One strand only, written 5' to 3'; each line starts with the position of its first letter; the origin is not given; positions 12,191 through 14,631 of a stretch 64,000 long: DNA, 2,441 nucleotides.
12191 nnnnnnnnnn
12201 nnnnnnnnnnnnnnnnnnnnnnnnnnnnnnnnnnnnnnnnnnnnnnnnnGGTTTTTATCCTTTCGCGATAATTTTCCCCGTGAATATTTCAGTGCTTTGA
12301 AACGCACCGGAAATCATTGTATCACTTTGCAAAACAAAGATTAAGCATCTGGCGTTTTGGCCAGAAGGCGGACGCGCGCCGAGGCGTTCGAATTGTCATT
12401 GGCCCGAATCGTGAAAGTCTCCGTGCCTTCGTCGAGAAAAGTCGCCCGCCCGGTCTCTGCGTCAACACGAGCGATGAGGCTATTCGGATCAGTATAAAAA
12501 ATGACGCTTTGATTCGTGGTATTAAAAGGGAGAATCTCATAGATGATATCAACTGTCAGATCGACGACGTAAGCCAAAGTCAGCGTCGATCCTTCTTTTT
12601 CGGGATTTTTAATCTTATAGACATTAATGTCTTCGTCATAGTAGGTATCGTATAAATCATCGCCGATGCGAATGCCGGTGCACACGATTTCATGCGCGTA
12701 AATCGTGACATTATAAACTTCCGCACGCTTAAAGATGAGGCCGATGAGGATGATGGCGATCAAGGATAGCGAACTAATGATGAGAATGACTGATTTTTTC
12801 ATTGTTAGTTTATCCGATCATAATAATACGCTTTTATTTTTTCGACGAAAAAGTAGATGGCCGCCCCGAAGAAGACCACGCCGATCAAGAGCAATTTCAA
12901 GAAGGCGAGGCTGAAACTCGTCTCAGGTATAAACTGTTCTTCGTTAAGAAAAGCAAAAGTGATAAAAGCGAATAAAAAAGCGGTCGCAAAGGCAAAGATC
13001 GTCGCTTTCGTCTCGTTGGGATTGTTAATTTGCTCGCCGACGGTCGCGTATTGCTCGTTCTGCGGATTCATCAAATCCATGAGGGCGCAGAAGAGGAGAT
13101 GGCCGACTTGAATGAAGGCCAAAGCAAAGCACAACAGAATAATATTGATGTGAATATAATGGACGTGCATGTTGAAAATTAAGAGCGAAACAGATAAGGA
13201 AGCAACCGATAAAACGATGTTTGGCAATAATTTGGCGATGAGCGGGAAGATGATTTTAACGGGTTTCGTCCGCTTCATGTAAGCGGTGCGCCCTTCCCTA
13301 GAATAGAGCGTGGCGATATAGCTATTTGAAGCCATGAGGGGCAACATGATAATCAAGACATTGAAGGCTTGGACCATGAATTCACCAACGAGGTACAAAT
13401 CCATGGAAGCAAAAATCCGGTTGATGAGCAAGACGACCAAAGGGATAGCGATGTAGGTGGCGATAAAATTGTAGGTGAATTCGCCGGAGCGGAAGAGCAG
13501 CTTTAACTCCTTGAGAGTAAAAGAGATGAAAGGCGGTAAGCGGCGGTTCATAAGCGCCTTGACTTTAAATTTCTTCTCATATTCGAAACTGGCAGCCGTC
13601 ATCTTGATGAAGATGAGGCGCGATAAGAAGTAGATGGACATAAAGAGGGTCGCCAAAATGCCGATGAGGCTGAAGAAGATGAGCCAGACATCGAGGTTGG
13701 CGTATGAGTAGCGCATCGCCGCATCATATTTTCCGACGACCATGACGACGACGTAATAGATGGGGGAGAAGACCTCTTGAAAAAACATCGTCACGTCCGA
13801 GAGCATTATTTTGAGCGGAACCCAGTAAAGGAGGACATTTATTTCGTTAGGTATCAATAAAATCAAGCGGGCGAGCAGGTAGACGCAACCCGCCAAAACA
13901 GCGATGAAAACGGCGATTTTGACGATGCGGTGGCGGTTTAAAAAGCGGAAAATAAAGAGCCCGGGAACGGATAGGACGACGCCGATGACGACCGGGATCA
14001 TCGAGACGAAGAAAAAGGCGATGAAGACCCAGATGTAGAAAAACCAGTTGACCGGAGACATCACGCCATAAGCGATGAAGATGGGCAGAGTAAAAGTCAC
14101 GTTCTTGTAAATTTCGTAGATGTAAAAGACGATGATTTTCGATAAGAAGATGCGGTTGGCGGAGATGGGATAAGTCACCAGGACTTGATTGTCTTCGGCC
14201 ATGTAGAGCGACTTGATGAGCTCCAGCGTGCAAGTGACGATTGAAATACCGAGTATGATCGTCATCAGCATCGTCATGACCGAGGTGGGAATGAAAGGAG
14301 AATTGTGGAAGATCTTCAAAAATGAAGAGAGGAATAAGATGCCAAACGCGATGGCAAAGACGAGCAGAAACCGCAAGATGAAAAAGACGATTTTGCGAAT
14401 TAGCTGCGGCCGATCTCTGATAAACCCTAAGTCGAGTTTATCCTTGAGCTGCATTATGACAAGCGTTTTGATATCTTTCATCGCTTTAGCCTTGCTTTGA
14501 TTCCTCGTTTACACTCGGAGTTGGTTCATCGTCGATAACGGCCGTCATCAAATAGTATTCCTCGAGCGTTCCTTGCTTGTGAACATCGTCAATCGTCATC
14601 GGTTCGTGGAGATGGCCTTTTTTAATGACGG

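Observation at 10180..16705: Self-contained ABC-exporter cluster ending in two surface proteins: candidate uncharacterised export/surface system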

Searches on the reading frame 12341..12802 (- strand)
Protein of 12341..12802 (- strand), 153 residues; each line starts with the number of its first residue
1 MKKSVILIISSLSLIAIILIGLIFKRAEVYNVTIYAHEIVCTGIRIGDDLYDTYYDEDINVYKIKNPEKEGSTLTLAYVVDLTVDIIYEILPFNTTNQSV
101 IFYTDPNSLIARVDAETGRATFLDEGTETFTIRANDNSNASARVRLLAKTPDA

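Call 3: search_protein_families(library=pfam, proteins=[window:12341-12802:-], max_evalue=0.1)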
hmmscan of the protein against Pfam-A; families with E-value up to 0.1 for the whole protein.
window:12341-12802:- (153 aa): 1 family
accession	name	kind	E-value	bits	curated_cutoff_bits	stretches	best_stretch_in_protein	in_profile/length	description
PF02368.24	Big_2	-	0.0034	17.8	22.8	1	76-142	12-77/79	Bacterial Ig-like domain (group 2)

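Call 4: search_protein_families(library=ncbifam, proteins=[window:12341-12802:-], max_evalue=0.1)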
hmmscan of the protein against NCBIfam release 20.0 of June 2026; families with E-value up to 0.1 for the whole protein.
window:12341-12802:- (153 aa): 2 families
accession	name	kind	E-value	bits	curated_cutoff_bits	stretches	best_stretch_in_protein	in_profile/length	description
NF033639.1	intimin_alpha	exception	0.038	11.7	2050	1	104-141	796-833/940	intimin type alpha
NF052590.1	ArlF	equivalog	0.042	14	110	0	15-146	9-131/137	archaellum stator protein ArlF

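Call 86: search_protein_families(library=pfam, alignment_id=A5, max_evalue=0.01)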
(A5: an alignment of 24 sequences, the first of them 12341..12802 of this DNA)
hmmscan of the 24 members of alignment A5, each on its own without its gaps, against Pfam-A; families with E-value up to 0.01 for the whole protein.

A. member 1, window:12341-12802:- (153 aa): 1 family
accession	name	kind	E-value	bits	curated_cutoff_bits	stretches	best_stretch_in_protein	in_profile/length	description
PF02368.24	Big_2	-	0.0034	17.8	22.8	1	76-142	12-77/79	Bacterial Ig-like domain (group 2)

B. families by the number of members that match (of 24 scanned): 4 families
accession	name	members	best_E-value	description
PF02368.24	Big_2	7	6.2e-06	Bacterial Ig-like domain (group 2)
PF07492.16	Trehalase_Ca-bi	1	0.00088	Neutral trehalase Ca2+ binding domain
PF01034.25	Syndecan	1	0.0015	Syndecan domain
PF11614.14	FixG_C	1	0.0097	IG-like fold at C-terminal of FixG, putative oxidoreductase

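Call 96: search_protein_families(library=padloc, proteins=[window:12341-12802:-], max_evalue=0.001)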
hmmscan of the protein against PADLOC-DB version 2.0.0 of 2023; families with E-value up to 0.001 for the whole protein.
window:12341-12802:- (153 aa): 0 families

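Call 97: search_protein_families(library=phrogs, proteins=[window:12341-12802:-], max_evalue=0.001)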
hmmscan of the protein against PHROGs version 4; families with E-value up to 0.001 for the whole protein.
window:12341-12802:- (153 aa): 2 families
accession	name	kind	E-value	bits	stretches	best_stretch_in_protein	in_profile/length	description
phrog_215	-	head and packaging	0.00023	21.4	1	76-144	233-301/491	structural protein with Ig domain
phrog_341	-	tail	0.00064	20.8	1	73-142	76-141/154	major tail protein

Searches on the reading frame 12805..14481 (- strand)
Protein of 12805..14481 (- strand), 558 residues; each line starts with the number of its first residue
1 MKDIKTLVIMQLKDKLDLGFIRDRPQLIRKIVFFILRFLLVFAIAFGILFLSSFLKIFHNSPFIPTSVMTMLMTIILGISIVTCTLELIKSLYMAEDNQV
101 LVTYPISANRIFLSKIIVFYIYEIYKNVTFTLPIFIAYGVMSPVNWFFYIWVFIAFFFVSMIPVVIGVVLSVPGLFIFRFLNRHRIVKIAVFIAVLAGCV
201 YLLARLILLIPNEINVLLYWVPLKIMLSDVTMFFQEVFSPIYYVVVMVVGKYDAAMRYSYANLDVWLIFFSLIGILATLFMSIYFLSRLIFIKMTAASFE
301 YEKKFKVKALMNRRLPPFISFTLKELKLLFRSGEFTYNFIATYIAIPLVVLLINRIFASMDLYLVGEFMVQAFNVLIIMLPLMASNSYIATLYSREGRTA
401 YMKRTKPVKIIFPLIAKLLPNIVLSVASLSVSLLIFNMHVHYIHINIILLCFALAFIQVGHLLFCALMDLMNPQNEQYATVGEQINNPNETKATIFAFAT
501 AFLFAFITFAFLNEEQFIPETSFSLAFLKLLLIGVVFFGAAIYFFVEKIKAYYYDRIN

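Call 3: search_protein_families(library=pfam, proteins=[window:12805-14481:-], max_evalue=0.1)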
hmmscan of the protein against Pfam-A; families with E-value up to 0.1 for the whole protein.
window:12805-14481:- (558 aa): 1 family
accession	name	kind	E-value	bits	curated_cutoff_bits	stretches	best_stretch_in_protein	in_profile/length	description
PF16949.11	ABC_tran_2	-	2e-07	30.7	25.7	1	31-460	18-449/542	Putative ATP-binding cassette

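Call 4: search_protein_families(library=ncbifam, proteins=[window:12805-14481:-], max_evalue=0.1)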
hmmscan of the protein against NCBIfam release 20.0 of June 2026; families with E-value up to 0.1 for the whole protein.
window:12805-14481:- (558 aa): 0 families

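Call 17: search_solved_structures(query=window:12805-14481:-, max_evalue=1)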
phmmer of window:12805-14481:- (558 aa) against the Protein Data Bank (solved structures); distinct sequences matched with E-value up to 1: 0.

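Call 43: find_homologous_proteins(query=window:12805-14481:-, max_evalue=0.001)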
Query window:12805-14481:- (558 aa): 492 proteins with E <= 0.001 among 8000 candidates; the best 120 are listed.
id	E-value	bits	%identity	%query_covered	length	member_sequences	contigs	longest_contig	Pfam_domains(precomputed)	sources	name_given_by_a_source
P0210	0.0e+0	1168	100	100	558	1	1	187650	PF16949.12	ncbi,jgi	ncbi:MAG: hypothetical protein WC344_00515 [Bacilli bacterium]|jgi:hypothetical protein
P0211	1.7e-265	900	75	100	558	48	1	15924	PF16949.12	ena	-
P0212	6.6e-264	895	75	100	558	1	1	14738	-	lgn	-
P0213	7.4e-264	895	75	100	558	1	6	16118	-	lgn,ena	-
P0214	1.1e-263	894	75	100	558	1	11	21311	-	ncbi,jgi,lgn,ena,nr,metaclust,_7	ncbi:MAG: hypothetical protein PHV19_04370 [Bacilli bacterium]|jgi:hypothetical protein|nr:hypotheti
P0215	8.9e-263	891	74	100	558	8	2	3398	-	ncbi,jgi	ncbi:MAG: hypothetical protein WC286_05600 [Bacilli bacterium]|jgi:hypothetical protein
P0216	2.3e-262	890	74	100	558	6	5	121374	-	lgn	-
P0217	3.4e-262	889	75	100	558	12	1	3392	PF16949.12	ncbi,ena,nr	ncbi:MAG TPA: hypothetical protein PKK21_02450 [Bacilli bacterium]|nr:hypothetical protein [Bacilli 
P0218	5.6e-262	889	73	100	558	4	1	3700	PF16949.12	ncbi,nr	ncbi:MAG: hypothetical protein PHT30_04815 [Bacilli bacterium]|nr:hypothetical protein [Bacilli bact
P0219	2.1e-261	887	73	100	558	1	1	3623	PF16949.12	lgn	-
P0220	1.5e-260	884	73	100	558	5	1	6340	-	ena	-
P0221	5.0e-259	879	75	98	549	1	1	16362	-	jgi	jgi:hypothetical protein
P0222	2.2e-256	870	74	98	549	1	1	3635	-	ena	-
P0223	2.9e-256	870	71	100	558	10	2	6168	PF16949.12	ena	-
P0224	5.0e-256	869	71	100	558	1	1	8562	-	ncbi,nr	ncbi:MAG: hypothetical protein EOM74_00580 [Methanomicrobia archaeon]|nr:hypothetical protein [Metha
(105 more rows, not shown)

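Call 57: predict_structure(alignment_id=A4)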
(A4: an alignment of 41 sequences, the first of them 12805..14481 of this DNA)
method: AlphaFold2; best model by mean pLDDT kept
length: 558 residues; sequences in the alignment: 41
mean_pLDDT: 80.9   pTM: 0.67
mean pLDDT of the five models: 80.9, 80.3, 78.1, 77.6, 74.9
residues with pLDDT >= 90: 170; 70-90: 283; 50-70: 85; < 50: 20
segments of 3 or more residues with pLDDT < 50: 299-306, 398-405
pLDDT, mean of each block of 10 residues (from residue 1): 82 67 79 90 91 76 84 91 88 68 67 86 90 92 89 92 92 84 80 86 83 60 77 89 91 82 90 93 81 57 50 75 78 68 88 84 82 92 87 62 54 81 90 89 89 94 85 56 64 91 93 75 83 95 87 63
secondary structure, 60 per line:
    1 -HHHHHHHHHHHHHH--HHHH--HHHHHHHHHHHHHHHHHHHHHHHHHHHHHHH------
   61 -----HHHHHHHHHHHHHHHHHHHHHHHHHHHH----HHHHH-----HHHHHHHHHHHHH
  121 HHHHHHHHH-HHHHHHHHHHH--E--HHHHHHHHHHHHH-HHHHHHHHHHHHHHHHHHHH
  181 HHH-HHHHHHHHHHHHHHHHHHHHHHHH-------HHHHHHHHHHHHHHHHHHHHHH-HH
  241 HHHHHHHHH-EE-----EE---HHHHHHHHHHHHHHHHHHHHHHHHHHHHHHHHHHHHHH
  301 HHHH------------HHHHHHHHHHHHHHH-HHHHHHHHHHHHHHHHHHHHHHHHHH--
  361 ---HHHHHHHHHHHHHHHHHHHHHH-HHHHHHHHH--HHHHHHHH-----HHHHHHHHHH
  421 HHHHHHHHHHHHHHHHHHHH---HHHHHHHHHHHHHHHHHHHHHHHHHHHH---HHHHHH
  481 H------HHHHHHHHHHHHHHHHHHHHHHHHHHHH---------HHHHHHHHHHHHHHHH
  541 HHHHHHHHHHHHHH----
elements in order: H2-15 H18-21 H24-54 H66-93 H98-102 H108-129 H131-141 H147-159 H161-183 H185-208 H216-237 H239-249 H263-304 H317-331 H333-358 H364-385 H387-395 H398-405 H411-440 H444-471 H475-481 H488-515 H525-554

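Call 96: search_protein_families(library=padloc, proteins=[window:12805-14481:-], max_evalue=0.001)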
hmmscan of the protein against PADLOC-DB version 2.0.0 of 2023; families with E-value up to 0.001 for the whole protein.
window:12805-14481:- (558 aa): 0 families
